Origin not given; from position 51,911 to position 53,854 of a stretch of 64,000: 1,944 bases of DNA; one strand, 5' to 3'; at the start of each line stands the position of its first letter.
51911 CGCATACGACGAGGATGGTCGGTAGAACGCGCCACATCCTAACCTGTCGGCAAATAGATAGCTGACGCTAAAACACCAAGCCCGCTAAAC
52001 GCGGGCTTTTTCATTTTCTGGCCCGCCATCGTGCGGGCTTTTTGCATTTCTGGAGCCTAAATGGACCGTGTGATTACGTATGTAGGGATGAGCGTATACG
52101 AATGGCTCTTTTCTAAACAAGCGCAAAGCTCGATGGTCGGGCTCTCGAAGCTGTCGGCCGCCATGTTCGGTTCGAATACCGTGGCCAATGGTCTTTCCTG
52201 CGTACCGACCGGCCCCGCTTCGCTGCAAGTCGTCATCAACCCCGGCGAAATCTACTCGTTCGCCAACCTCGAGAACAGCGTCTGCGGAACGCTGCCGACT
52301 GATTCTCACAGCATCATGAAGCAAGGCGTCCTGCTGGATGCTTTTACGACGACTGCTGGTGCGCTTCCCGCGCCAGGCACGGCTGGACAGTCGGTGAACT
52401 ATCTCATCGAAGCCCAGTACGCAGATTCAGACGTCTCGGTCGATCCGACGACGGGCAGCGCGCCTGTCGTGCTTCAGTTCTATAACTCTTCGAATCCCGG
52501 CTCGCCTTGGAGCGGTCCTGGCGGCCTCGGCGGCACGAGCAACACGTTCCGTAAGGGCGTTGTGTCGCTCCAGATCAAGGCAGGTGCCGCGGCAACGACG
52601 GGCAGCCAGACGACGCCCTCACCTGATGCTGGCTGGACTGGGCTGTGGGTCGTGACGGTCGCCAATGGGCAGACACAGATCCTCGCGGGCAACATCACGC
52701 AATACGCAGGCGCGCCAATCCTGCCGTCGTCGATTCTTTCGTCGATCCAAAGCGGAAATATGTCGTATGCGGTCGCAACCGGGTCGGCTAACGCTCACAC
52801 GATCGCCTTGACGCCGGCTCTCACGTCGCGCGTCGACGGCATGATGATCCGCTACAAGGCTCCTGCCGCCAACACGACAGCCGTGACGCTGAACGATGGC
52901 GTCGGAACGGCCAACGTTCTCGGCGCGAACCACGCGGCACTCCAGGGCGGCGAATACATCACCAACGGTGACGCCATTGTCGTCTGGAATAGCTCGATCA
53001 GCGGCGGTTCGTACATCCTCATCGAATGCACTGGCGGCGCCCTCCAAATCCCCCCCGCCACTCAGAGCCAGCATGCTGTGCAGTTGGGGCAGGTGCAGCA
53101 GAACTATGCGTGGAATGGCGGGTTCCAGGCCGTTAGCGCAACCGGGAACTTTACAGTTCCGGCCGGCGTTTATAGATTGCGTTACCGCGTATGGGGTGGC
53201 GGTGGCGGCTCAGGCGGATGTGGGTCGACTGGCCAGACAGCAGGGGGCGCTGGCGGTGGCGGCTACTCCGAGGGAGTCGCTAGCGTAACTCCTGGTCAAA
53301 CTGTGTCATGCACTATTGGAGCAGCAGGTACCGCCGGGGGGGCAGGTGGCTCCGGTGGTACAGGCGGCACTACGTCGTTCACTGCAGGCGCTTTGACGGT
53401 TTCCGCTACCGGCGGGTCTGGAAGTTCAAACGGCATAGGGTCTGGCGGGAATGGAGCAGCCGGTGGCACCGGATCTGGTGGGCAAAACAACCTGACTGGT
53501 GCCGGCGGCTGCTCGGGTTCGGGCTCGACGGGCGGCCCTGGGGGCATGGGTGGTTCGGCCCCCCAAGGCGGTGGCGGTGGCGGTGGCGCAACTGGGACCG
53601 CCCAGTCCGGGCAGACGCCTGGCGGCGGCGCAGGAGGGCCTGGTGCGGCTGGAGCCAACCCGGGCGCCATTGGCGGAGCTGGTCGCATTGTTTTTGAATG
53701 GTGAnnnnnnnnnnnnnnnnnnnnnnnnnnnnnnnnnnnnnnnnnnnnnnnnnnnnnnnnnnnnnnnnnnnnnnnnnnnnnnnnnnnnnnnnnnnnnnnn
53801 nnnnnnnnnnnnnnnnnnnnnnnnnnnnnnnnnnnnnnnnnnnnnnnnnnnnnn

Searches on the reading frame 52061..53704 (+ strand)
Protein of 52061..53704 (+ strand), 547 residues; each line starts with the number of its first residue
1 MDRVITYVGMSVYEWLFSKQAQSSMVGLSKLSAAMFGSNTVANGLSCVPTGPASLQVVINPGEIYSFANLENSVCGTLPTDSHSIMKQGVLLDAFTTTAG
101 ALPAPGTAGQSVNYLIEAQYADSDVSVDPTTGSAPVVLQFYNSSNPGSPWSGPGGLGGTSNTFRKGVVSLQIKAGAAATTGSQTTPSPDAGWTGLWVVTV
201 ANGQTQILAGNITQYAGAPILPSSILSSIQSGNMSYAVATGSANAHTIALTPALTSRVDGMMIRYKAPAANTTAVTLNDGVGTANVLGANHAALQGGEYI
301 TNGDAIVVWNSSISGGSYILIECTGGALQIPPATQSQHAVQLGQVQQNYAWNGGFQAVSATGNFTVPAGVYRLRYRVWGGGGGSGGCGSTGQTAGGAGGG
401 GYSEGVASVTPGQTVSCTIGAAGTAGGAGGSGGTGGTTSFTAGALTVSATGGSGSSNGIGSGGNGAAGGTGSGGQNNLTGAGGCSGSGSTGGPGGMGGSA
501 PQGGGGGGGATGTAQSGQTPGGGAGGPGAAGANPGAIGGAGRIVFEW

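Call 30: search_protein_families(library=phrogs, proteins=[window:52061-53704:+], max_evalue=0.00001)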
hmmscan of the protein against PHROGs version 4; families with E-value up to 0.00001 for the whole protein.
window:52061-53704:+ (547 aa): 2 families
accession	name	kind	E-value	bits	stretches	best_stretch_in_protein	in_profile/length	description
phrog_863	-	tail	4.6e-27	96.3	1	173-547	234-603/690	tail fiber assembly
phrog_28171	-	unknown function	7e-09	35.8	1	235-334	188-283/476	-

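Call 93: search_protein_families(library=pfam, proteins=[window:52061-53704:+], max_evalue=0.01)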
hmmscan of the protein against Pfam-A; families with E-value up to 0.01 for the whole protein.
window:52061-53704:+ (547 aa): 1 family
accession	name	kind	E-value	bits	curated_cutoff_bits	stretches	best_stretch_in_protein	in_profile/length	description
PF21722.4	Gly_rich_2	-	0.00027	21.5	24.3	1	361-547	3-225/226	Glycine-rich domain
